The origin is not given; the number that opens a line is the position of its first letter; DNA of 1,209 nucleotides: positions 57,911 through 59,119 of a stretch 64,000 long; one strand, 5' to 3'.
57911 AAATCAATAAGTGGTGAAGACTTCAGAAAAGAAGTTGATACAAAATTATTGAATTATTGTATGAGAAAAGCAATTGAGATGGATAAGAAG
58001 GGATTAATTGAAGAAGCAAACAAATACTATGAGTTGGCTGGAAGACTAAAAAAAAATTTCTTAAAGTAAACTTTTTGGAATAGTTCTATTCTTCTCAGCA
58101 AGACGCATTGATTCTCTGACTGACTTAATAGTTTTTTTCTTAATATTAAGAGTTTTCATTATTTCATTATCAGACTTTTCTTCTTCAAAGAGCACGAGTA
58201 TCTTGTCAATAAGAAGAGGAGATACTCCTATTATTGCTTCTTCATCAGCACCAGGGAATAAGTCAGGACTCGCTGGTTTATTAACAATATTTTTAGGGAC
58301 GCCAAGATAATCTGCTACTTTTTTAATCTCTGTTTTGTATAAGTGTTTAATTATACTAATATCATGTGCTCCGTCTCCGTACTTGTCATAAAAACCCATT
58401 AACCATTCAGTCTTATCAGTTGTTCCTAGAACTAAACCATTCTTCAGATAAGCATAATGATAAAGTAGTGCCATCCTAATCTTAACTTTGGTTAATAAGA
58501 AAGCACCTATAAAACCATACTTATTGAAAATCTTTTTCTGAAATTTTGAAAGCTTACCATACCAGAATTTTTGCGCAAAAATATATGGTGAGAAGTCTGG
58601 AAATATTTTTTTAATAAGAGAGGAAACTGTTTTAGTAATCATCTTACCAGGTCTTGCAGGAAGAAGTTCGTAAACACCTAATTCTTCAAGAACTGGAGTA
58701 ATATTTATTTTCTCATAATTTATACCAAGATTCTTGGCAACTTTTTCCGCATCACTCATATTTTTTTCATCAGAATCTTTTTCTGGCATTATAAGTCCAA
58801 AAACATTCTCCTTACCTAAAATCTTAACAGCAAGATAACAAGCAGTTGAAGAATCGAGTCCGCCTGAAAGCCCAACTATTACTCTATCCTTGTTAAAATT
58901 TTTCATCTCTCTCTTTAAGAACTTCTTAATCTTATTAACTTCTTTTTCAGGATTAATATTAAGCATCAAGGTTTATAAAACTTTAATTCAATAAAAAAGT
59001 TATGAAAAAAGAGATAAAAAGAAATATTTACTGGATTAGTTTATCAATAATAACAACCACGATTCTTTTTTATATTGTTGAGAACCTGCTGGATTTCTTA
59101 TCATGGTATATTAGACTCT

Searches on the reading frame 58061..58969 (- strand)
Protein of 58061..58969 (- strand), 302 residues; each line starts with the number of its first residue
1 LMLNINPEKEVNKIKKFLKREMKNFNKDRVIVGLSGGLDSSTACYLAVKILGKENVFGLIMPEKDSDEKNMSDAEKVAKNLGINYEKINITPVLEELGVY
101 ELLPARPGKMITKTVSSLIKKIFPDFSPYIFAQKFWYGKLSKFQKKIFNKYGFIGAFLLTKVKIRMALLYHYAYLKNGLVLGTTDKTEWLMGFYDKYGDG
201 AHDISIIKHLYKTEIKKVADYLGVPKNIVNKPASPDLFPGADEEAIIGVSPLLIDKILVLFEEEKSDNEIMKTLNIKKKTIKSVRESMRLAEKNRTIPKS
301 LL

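Call 3: search_protein_families(library=pfam, proteins=[window:58061-58969:-], max_evalue=0.01)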
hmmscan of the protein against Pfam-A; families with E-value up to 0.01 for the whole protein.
window:58061-58969:- (302 aa): 4 families
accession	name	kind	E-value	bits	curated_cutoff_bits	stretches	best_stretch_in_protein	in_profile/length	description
PF02540.23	NAD_synthase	-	1e-60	205.4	21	2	161-298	105-242/242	NAD synthase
PF03054.22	tRNA_Me_trans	-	7.8e-07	29.4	20.6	1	29-91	2-73/202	tRNA methyl transferase HUP domain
PF06508.19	QueC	-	7.4e-05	22.8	22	1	30-103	2-72/210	Queuosine biosynthesis protein QueC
PF00733.27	Asn_synthase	-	0.00021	21.5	21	1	30-92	20-81/354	Asparagine synthase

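Call 4: search_protein_families(library=ncbifam, proteins=[window:58061-58969:-], max_evalue=0.01)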
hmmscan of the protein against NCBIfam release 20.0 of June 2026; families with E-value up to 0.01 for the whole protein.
window:58061-58969:- (302 aa): 18 families
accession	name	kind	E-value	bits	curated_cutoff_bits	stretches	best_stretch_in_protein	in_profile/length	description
NF010587.0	PRK13980.1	equivalog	1.8e-69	233.9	255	2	161-300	117-257/267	NAD+ synthase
NF002048.0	PRK00876.1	subfamily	1.6e-54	184.9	313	1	2-289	11-307/330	NAD(+) synthase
TIGR00552.1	nadE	equivalog_domain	5.6e-52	176.5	63.65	2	161-300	113-243/251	NAD(+) synthase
NF010588.0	PRK13981.1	equivalog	2e-28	99.1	479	2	27-96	285-354/546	NAD+ synthase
NF001979.1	PRK00768.1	equivalog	1.5e-26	93.5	250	2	160-259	135-237/266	NAD(+) synthase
NF002730.0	PRK02628.1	equivalog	5.7e-13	47.9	473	1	18-94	350-431/677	NAD(+) synthase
TIGR00268.2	TIGR00268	equivalog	4.7e-11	42.5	150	1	18-91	6-77/259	ATP-dependent sacrificial sulfur transferase LarE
TIGR00884.1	guaA_Cterm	equivalog_domain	1.2e-08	34.6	338.75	1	18-63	7-51/310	glutamine-hydrolyzing GMP synthase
NF000848.1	PRK00074.1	equivalog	2.5e-08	33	400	1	14-61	200-247/512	glutamine-hydrolyzing GMP synthase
NF001138.1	PRK00143.1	equivalog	7.3e-08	31.7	284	1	29-91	1-69/345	tRNA 2-thiouridine(34) synthase MnmA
TIGR00420.1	trmU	equivalog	1.1e-07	31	236.95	1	29-91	2-72/351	tRNA 2-thiouridine(34) synthase MnmA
TIGR01536.1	asn_synth_AEB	equivalog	3.5e-06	26.3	267.1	1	9-91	232-316/517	asparagine synthase (glutamine-hydrolyzing)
TIGR00364.1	TIGR00364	equivalog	4.7e-06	26.3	150.3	1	31-99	2-67/201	7-cyano-7-deazaguanine synthase QueC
NF011258.0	PRK14664.1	equivalog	0.00019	20.6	680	1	26-86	4-59/362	tRNA 2-thiouridine(34) synthase MnmA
NF006351.0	PRK08576.1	equivalog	0.00038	19.2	290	1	19-87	226-292/436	hypothetical protein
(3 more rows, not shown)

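Call 77: list_cluster_members(proteins=[P0063, window:58061-58969:-, window:49207-49962:-, window:52288-53352:-, window:44378-46297:+])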
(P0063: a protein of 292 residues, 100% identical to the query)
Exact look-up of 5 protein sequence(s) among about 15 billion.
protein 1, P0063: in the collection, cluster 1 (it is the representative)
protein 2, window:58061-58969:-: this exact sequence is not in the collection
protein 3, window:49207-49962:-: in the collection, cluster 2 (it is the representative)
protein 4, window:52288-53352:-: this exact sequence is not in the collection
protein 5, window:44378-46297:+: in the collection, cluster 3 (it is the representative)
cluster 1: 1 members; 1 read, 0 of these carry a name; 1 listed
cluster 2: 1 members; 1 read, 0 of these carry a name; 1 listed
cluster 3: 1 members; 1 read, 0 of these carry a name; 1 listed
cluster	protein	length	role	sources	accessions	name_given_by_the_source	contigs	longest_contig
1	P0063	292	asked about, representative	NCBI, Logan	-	-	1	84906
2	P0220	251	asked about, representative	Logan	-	-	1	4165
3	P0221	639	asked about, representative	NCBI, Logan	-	-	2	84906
